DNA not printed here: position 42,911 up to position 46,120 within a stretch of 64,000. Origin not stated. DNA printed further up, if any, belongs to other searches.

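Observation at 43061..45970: NERD nuclease / SF1 helicase fused to a C-terminal pentapeptide-repeat domain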

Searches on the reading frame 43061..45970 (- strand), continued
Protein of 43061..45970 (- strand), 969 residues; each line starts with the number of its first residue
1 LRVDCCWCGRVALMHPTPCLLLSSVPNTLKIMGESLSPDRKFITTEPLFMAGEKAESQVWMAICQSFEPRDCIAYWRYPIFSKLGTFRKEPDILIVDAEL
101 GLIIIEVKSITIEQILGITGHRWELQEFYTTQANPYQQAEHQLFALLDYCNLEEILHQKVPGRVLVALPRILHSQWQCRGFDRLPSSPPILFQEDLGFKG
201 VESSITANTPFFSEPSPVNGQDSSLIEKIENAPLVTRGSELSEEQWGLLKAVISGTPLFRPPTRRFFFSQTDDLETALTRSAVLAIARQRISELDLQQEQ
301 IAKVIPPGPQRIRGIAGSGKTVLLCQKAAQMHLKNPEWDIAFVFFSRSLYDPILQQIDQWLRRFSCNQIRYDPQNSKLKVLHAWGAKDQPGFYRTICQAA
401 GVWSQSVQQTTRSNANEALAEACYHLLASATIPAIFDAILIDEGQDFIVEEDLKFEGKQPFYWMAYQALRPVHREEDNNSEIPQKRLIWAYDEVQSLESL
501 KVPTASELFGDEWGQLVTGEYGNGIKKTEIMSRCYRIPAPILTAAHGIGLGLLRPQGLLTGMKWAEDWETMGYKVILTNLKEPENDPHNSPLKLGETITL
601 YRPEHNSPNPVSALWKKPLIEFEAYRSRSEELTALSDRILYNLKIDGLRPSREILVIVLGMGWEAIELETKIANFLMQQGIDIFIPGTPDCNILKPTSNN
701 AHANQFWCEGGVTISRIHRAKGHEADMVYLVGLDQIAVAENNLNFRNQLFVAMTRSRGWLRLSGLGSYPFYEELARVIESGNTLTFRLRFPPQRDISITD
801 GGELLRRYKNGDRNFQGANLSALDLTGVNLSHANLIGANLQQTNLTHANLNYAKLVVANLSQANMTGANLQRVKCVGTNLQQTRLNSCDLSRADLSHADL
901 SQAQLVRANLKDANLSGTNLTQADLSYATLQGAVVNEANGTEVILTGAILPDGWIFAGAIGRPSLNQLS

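Call 6: find_homologous_proteins(query=window:43061-45970:-, max_evalue=0.00001)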
Query window:43061-45970:- (969 aa): 1648 proteins with E <= 0.00001 among 8000 candidates; the best 120 are listed.
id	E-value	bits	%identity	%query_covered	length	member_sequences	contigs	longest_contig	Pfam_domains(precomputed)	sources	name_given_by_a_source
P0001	0.0e+0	2165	100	97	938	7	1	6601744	PF13538.13,PF13576.13,PF13599.14,PF00805.29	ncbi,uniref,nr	ncbi:pentapeptide repeat-containing protein [Planktothrix pseudagardhii]|uniref:UvrD-like helicase C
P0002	0.0e+0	1762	84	96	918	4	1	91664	PF13538.13,PF13576.13,PF13599.14,PF00805.29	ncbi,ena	-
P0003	0.0e+0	1680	80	95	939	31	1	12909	PF13538.13,PF13576.13,PF13599.14,PF00805.29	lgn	-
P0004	0.0e+0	1678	80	97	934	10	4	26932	PF13538.13,PF13576.13,PF13599.14,PF00805.29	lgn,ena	-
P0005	0.0e+0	1669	80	95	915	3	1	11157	PF13538.13,PF13576.13,PF13599.14,PF00805.29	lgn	-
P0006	0.0e+0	1586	77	96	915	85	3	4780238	PF13538.13,PF13576.13,PF13599.14,PF00805.29,PF08378.18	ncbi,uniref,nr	ncbi:pentapeptide repeat-containing protein [Planktothrix agardhii]|uniref:pentapeptide repeat-conta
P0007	0.0e+0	1569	78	93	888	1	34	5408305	PF13538.13,PF13599.14,PF00805.29,PF08378.18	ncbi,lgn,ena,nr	ncbi:putative protein in mobD 3'region [Planktothrix rubescens]|nr:putative protein in mobD 3'region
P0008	0.0e+0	1569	78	93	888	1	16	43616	PF13538.13,PF13599.14,PF00805.29,PF08378.18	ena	-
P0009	0.0e+0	1568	78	93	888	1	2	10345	PF13538.13,PF13599.14,PF00805.29,PF08378.18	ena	-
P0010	0.0e+0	1568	78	93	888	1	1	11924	PF13538.13,PF13599.14,PF00805.29,PF08378.18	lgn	-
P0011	0.0e+0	1568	78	93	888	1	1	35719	PF13538.13,PF13599.14,PF00805.29,PF08378.18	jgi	jgi:superfamily I DNA and RNA helicase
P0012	0.0e+0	1567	78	93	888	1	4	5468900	PF13538.13,PF13599.14,PF00805.29,PF08378.18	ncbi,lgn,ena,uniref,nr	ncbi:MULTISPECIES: pentapeptide repeat-containing protein [Planktothrix]|uniref:Pentapeptide repeat 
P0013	0.0e+0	1567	78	93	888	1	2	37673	PF13538.13,PF13599.14,PF00805.29,PF08378.18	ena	-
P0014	0.0e+0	1567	77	93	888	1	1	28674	PF13538.13,PF13599.14,PF00805.29,PF08378.18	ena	-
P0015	0.0e+0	1567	77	93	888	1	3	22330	PF13538.13,PF13599.14,PF00805.29,PF08378.18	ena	-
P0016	0.0e+0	1566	77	93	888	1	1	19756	PF13538.13,PF13599.14,PF00805.29,PF08378.18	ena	-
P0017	0.0e+0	1566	77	93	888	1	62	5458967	PF13538.13,PF13599.14,PF00805.29,PF08378.18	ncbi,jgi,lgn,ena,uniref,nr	ncbi:pentapeptide repeat protein [Planktothrix agardhii CCAP 1459/11A]|jgi:superfamily I DNA and RNA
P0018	0.0e+0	1566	77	93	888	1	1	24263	PF13538.13,PF13599.14,PF00805.29,PF08378.18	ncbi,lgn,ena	-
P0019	0.0e+0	1566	78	93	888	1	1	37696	PF13538.13,PF13599.14,PF00805.29,PF08378.18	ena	-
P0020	0.0e+0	1566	77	93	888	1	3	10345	PF13538.13,PF13599.14,PF00805.29,PF08378.18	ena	-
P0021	0.0e+0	1566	77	93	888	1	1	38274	PF13538.13,PF13599.14,PF00805.29,PF08378.18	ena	-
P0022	0.0e+0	1566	77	93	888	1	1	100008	PF13538.13,PF13599.14,PF00805.29,PF08378.18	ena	-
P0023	0.0e+0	1566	76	96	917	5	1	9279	PF13538.13,PF13576.13,PF13599.14,PF00805.29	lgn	-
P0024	0.0e+0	1565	77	93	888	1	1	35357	PF13538.13,PF13599.14,PF00805.29,PF08378.18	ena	-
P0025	0.0e+0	1565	77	93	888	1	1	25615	PF13538.13,PF13599.14,PF00805.29,PF08378.18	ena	-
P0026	0.0e+0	1565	77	93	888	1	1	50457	PF13538.13,PF13599.14,PF00805.29,PF08378.18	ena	-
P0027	0.0e+0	1563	77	93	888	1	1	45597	PF13538.13,PF13599.14,PF00805.29,PF08378.18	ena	-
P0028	0.0e+0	1563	77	93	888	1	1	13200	PF13538.13,PF13599.14,PF00805.29,PF08378.18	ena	-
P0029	0.0e+0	1562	78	93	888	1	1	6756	PF13538.13,PF13599.14,PF00805.29,PF08378.18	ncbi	ncbi:MAG: hypothetical protein RLZZ115_1497 [Cyanobacteriota bacterium]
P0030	0.0e+0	1560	77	93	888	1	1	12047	PF13538.13,PF13599.14,PF00805.29,PF08378.18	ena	-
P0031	0.0e+0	1544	75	96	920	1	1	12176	PF13538.13,PF13576.13,PF13599.14,PF00805.29,PF08378.18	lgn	-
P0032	0.0e+0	1543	75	96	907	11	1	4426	PF13538.13,PF13576.13,PF13599.14,PF00805.29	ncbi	ncbi:MAG: pentapeptide repeat-containing protein [Planktothrix sp.]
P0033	0.0e+0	1298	79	76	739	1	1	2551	PF13538.13,PF13576.13,PF13599.14,PF00805.29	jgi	jgi:superfamily I DNA and RNA helicase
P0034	0.0e+0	1297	79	76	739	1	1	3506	PF13538.13,PF13576.13,PF13599.14,PF00805.29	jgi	jgi:superfamily I DNA and RNA helicase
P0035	0.0e+0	1294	78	76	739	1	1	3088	PF13538.13,PF13576.13,PF13599.14,PF00805.29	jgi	jgi:superfamily I DNA and RNA helicase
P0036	0.0e+0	1281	79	75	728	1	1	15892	PF13538.13,PF13576.13,PF13599.14,PF00805.29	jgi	jgi:superfamily I DNA and RNA helicase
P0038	0.0e+0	1210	59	95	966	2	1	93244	PF13538.13,PF13576.13,PF13599.14,PF00805.29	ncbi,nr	ncbi:pentapeptide repeat-containing protein [Kamptonema sp. UHCC 0994]|nr:pentapeptide repeat-contai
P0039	0.0e+0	1201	59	95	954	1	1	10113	PF13538.13,PF13576.13,PF13599.14,PF00805.29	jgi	jgi:superfamily I DNA and RNA helicase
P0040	0.0e+0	1197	57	95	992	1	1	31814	PF13538.13,PF13576.13,PF13599.14,PF00805.29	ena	-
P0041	0.0e+0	1192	57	95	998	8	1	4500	PF13538.13,PF13576.13,PF13599.14,PF00805.29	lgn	-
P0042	0.0e+0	1188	58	95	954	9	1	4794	PF13538.13,PF13576.13,PF13599.14,PF00805.29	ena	-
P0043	0.0e+0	1184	58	94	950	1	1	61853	PF13538.13,PF13576.13,PF13599.14,PF00805.29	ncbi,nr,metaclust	ncbi:DNA/RNA helicase [Oscillatoriales cyanobacterium USR001]|nr:DNA/RNA helicase [Oscillatoriales c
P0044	0.0e+0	1178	60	94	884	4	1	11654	PF13538.13,PF13576.13,PF13599.14,PF00805.29,PF08378.18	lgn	-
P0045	0.0e+0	1167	58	95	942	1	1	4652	PF13538.13,PF13576.13,PF13599.14,PF00805.29,PF25296.2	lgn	-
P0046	0.0e+0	1166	59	95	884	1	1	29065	PF13538.13,PF13576.13,PF13599.14,PF00805.29,PF08378.18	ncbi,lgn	-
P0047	0.0e+0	1166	59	95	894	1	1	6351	PF13538.13,PF13576.13,PF13599.14,PF00805.29,PF08378.18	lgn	-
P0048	0.0e+0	1159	59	94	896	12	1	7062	PF13538.13,PF13576.13,PF13599.14,PF00805.29,PF08378.18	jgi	jgi:superfamily I DNA and RNA helicase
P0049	0.0e+0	1157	58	95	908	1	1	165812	PF13538.13,PF13576.13,PF13599.14,PF00805.29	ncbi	-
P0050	0.0e+0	1156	59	94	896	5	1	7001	PF13538.13,PF13576.13,PF13599.14,PF00805.29,PF08378.18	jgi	jgi:superfamily I DNA and RNA helicase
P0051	0.0e+0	1156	59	95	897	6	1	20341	PF13538.13,PF13576.13,PF13599.14,PF00805.29,PF08378.18,PF25296.2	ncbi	-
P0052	0.0e+0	1153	62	89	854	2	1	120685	PF13538.13,PF13599.14,PF00805.29,PF08378.18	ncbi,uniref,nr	ncbi:pentapeptide repeat-containing protein [Limnoraphis robusta Tam1]|uniref:pentapeptide repeat-co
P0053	0.0e+0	1153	58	95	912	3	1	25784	PF13538.13,PF13576.13,PF13599.14,PF00805.29,PF25296.2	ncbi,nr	ncbi:MAG TPA: DNA/RNA helicase [Cyanobacteria bacterium UBA8543]|nr:DNA/RNA helicase [Cyanobacteria 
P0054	0.0e+0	1153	55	95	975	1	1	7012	PF13538.13,PF13576.13,PF13599.14,PF00805.29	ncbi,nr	ncbi:MAG: ATP-binding domain-containing protein [Symploca sp. SIO2E6]|nr:ATP-binding domain-containi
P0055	0.0e+0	1151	58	95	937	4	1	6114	PF13538.13,PF13576.13,PF13599.14,PF00805.29,PF08378.18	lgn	-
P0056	0.0e+0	1150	59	94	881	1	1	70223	PF13538.13,PF13576.13,PF13599.14,PF00805.29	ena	-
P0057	0.0e+0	1150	58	96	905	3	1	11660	PF13538.13,PF13576.13,PF13599.14,PF00805.29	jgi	jgi:superfamily I DNA and RNA helicase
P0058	0.0e+0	1150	58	94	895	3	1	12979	PF13538.13,PF13576.13,PF13599.14,PF00805.29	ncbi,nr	ncbi:MAG: ATP-binding domain-containing protein [Symploca sp. SIO2C1]|nr:ATP-binding domain-containi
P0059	0.0e+0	1149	58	95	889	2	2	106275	PF13538.13,PF13576.13,PF13599.14,PF00805.29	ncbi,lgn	ncbi:MAG: hypothetical protein Fur006_16040 [Coleofasciculaceae cyanobacterium]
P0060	0.0e+0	1149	57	95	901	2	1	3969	PF13538.13,PF13576.13,PF13599.14,PF00805.29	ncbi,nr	ncbi:MAG: pentapeptide repeat-containing protein [Coleofasciculus sp. S288]|nr:pentapeptide repeat-c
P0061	0.0e+0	1149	59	94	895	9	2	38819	PF13538.13,PF13576.13,PF13599.14,PF00805.29,PF08378.18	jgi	jgi:superfamily I DNA and RNA helicase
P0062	0.0e+0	1147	59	93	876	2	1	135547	PF13538.13,PF13576.13,PF13599.14,PF00805.29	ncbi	ncbi:MAG: pentapeptide repeat-containing protein [Cyanobacteria bacterium J06592_8]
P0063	0.0e+0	1145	58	94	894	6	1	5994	PF13538.13,PF13576.13,PF13599.14,PF00805.29,PF08378.18,PF25296.2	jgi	-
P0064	0.0e+0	1145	56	95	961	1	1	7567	PF13538.13,PF13576.13,PF13599.14,PF00805.29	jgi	-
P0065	0.0e+0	1144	57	95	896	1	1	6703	PF13538.13,PF13576.13,PF13599.14,PF00805.29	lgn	-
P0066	0.0e+0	1144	57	95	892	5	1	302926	PF13538.13,PF13576.13,PF13599.14,PF00805.29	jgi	jgi:superfamily I DNA and RNA helicase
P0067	0.0e+0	1144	59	94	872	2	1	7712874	PF13538.13,PF13599.14,PF00805.29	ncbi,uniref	ncbi:pentapeptide repeat-containing protein [Capilliphycus salinus ALCB114379]|uniref:pentapeptide r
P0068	0.0e+0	1142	57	95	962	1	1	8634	PF13538.13,PF13576.13,PF13599.14,PF00805.29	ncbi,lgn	-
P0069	0.0e+0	1141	55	95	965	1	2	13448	PF13538.13,PF13576.13,PF13599.14,PF00805.29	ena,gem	-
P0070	0.0e+0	1141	55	95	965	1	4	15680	PF13538.13,PF13576.13,PF13599.14,PF00805.29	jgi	jgi:superfamily I DNA and RNA helicase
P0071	0.0e+0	1141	60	91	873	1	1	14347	PF13538.13,PF13576.13,PF13599.14,PF00805.29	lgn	-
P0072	0.0e+0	1141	57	94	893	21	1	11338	PF13538.13,PF13576.13,PF13599.14,PF00805.29,PF08378.18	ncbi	ncbi:pentapeptide repeat-containing protein [Trichocoleus sp. ST-U3]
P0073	0.0e+0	1141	57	96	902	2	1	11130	PF13538.13,PF13576.13,PF13599.14,PF00805.29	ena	-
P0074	0.0e+0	1140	58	95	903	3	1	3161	PF13538.13,PF13576.13,PF13599.14,PF00805.29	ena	-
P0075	0.0e+0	1140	58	95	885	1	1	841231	PF13538.13,PF13576.13,PF13599.14,PF00805.29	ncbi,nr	ncbi:pentapeptide repeat-containing protein [Microcoleus sp. FACHB-53]|nr:pentapeptide repeat-contai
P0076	0.0e+0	1139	57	94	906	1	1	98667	PF13538.13,PF13576.13,PF13599.14,PF00805.29,PF08378.18,PF25296.2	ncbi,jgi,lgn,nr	ncbi:MAG: pentapeptide repeat-containing protein [Kastovskya adunca ATA6-11-RM4]|jgi:superfamily I D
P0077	0.0e+0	1139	58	94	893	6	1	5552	PF13538.13,PF13576.13,PF13599.14,PF00805.29,PF08378.18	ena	-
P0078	0.0e+0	1138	57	95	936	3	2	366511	PF13538.13,PF13576.13,PF13599.14,PF00805.29,PF08378.18,PF25296.2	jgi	jgi:superfamily I DNA and RNA helicase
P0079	0.0e+0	1138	58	94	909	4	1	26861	PF13538.13,PF13576.13,PF13599.14,PF00805.29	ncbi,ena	-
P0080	0.0e+0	1137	56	95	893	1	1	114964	PF13538.13,PF13576.13,PF13599.14,PF00805.29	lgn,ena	-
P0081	0.0e+0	1137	58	95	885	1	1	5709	PF13538.13,PF13576.13,PF13599.14,PF00805.29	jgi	jgi:superfamily I DNA and RNA helicase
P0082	0.0e+0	1137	57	96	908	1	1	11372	PF13538.13,PF13576.13,PF13599.14,PF00805.29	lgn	-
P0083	0.0e+0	1137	56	95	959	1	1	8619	PF13538.13,PF13576.13,PF13599.14,PF00805.29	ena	-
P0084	0.0e+0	1137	57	95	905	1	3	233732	PF13538.13,PF13576.13,PF13599.14,PF00805.29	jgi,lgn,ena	-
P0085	0.0e+0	1136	58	95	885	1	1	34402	PF13538.13,PF13576.13,PF13599.14,PF00805.29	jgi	jgi:superfamily I DNA and RNA helicase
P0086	0.0e+0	1136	57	95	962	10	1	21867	PF13538.13,PF13576.13,PF13599.14,PF00805.29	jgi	jgi:superfamily I DNA and RNA helicase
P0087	0.0e+0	1136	55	95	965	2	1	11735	PF13538.13,PF13576.13,PF13599.14,PF00805.29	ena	-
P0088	0.0e+0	1134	55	95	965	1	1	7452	PF13538.13,PF13576.13,PF13599.14,PF00805.29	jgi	-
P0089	0.0e+0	1134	57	95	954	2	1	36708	PF13538.13,PF13576.13,PF13599.14,PF00805.29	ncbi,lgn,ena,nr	ncbi:MAG: pentapeptide repeat-containing protein [Oscillatoriaceae cyanobacterium Prado104]|nr:penta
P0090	0.0e+0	1133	58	95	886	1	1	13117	PF13538.13,PF13576.13,PF13599.14,PF00805.29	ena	-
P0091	0.0e+0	1133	56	95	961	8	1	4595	PF13538.13,PF13576.13,PF13599.14,PF00805.29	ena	-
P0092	0.0e+0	1133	57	95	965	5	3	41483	PF13538.13,PF13576.13,PF13599.14,PF00805.29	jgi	jgi:superfamily I DNA and RNA helicase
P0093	0.0e+0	1133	57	95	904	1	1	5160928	PF13538.13,PF13576.13,PF13599.14,PF00805.29,PF08378.18,PF25296.2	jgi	jgi:superfamily I DNA and RNA helicase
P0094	0.0e+0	1132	58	95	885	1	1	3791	PF13538.13,PF13576.13,PF13599.14,PF00805.29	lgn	-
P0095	0.0e+0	1131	58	95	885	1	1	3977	PF13538.13,PF13576.13,PF13599.14,PF00805.29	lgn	-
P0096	0.0e+0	1130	56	95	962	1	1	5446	PF13538.13,PF13576.13,PF13599.14,PF00805.29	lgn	-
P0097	0.0e+0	1129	57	94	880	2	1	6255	PF13538.13,PF13576.13,PF13599.14,PF00805.29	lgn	-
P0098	0.0e+0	1129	56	95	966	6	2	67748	PF13538.13,PF13576.13,PF13599.14,PF00805.29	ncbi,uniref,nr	ncbi:pentapeptide repeat-containing protein [Tychonema sp. BBK16]|uniref:pentapeptide repeat-contain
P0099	0.0e+0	1128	57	95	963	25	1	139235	PF13538.13,PF13576.13,PF13599.14,PF00805.29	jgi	jgi:superfamily I DNA and RNA helicase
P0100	0.0e+0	1127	57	95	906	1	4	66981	PF13538.13,PF13576.13,PF13599.14,PF00805.29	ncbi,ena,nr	ncbi:MAG TPA: DNA/RNA helicase [Cyanobacteria bacterium UBA8803]|nr:DNA/RNA helicase [Cyanobacteria 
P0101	0.0e+0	1127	56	95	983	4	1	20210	PF13538.13,PF13576.13,PF13599.14,PF00805.29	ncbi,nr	ncbi:MAG: ATP-binding domain-containing protein [Microcoleus sp. SU_5_3]|nr:ATP-binding domain-conta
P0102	0.0e+0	1126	58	95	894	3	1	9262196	PF13538.13,PF13576.13,PF13599.14,PF00805.29,PF08378.18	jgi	jgi:superfamily I DNA and RNA helicase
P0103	0.0e+0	1125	57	95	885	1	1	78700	PF13538.13,PF13576.13,PF13599.14,PF00805.29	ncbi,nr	ncbi:pentapeptide repeat-containing protein [Microcoleus sp. ZQ-A2]|nr:pentapeptide repeat-containin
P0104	0.0e+0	1124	58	91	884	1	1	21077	PF13538.13,PF13576.13,PF13599.14,PF00805.29,PF08378.18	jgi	jgi:superfamily I DNA and RNA helicase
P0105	0.0e+0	1124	56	94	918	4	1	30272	PF13538.13,PF13576.13,PF13599.14,PF00805.29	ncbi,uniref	ncbi:MAG: pentapeptide repeat-containing protein [Coleofasciculus chthonoplastes F3-SA18-01]|uniref:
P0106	0.0e+0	1124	57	94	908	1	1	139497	PF13538.13,PF13576.13,PF13599.14,PF00805.29,PF25296.2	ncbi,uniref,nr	ncbi:pentapeptide repeat-containing protein [Argonema antarcticum]|uniref:pentapeptide repeat-contai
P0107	0.0e+0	1123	55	95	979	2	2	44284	PF13538.13,PF13576.13,PF13599.14,PF00805.29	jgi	jgi:superfamily I DNA and RNA helicase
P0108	0.0e+0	1123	57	94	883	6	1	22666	PF13538.13,PF13576.13,PF13599.14,PF00805.29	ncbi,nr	ncbi:MAG: ATP-binding domain-containing protein [Symploca sp. SIO1B1]|nr:ATP-binding domain-containi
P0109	0.0e+0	1122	56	95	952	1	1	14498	PF13538.13,PF13576.13,PF13599.14,PF00805.29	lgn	-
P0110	0.0e+0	1122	57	95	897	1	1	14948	PF13538.13,PF13576.13,PF13599.14,PF00805.29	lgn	-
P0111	0.0e+0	1121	58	95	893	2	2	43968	PF13538.13,PF13576.13,PF13599.14,PF00805.29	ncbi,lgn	-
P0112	0.0e+0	1121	58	95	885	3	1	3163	PF13538.13,PF13599.14,PF00805.29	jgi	-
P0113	0.0e+0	1120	57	95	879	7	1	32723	PF13538.13,PF13576.13,PF13599.14,PF00805.29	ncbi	-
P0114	0.0e+0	1120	57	94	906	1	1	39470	PF13538.13,PF13576.13,PF13599.14,PF00805.29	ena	-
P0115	0.0e+0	1118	56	93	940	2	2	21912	PF13538.13,PF13576.13,PF13599.14,PF00805.29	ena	-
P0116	0.0e+0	1117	55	95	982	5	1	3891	PF13538.13,PF13576.13,PF13599.14,PF00805.29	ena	-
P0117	0.0e+0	1115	57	94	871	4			PF13538.13,PF13576.13,PF13599.14,PF00805.29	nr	nr:pentapeptide repeat-containing protein [Allocoleopsis franciscana]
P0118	0.0e+0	1114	56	95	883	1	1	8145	PF13538.13,PF13576.13,PF13599.14,PF00805.29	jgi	jgi:superfamily I DNA and RNA helicase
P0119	0.0e+0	1113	56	93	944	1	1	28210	PF13538.13,PF13576.13,PF13599.14,PF00805.29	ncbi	-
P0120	0.0e+0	1111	56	94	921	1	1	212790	PF13538.13,PF13576.13,PF13599.14,PF00805.29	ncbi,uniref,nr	ncbi:pentapeptide repeat-containing protein [Argonema galeatum]|uniref:pentapeptide repeat-containin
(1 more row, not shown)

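Call 12: find_encoding_contigs(protein=P0093, flank=8000, max_places=2)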
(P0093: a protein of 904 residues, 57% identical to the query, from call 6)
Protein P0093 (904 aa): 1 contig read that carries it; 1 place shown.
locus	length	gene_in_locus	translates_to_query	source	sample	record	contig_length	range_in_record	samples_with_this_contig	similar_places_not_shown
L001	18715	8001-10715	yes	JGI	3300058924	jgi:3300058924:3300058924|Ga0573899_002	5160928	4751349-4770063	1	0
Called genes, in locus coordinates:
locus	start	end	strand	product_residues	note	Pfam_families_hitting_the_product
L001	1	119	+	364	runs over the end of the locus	-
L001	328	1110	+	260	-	PF02548:Pantoate_transf, PF13714:PEP_mutase (weak)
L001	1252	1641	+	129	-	-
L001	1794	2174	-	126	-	-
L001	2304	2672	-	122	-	-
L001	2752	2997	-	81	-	-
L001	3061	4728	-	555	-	PF21088:MS_channel_1st (weak), PF00924:MS_channel_2nd, PF21082:MS_channel_3rd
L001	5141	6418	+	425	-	PF05221:AdoHcyase, PF00670:AdoHcyase_NAD, PF02826:2-Hacid_dh_C, PF07991:KARI_N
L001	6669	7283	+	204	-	PF09335:VTT_dom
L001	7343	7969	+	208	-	PF06055:ExoD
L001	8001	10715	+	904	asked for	PF08378:NERD (weak), PF13538:UvrD_C_2, PF13576:Pentapeptide_3 (faint), PF00805:Pentapeptide, PF13599:Pentapeptide_4 (weak), PF00805:Pentapeptide, PF13599:Pentapeptide_4 (weak), PF00805:Pentapeptide, +1 more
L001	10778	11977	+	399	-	PF00145:DNA_methylase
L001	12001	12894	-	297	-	PF07832:Bse634I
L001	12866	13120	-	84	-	PF13560:HTH_31, PF12844:HTH_19, PF01381:HTH_3, PF13443:HTH_26 (weak)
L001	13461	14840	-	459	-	PF01523:PmbA_TldD_1st, PF19290:PmbA_TldD_2nd, PF19289:PmbA_TldD_3rd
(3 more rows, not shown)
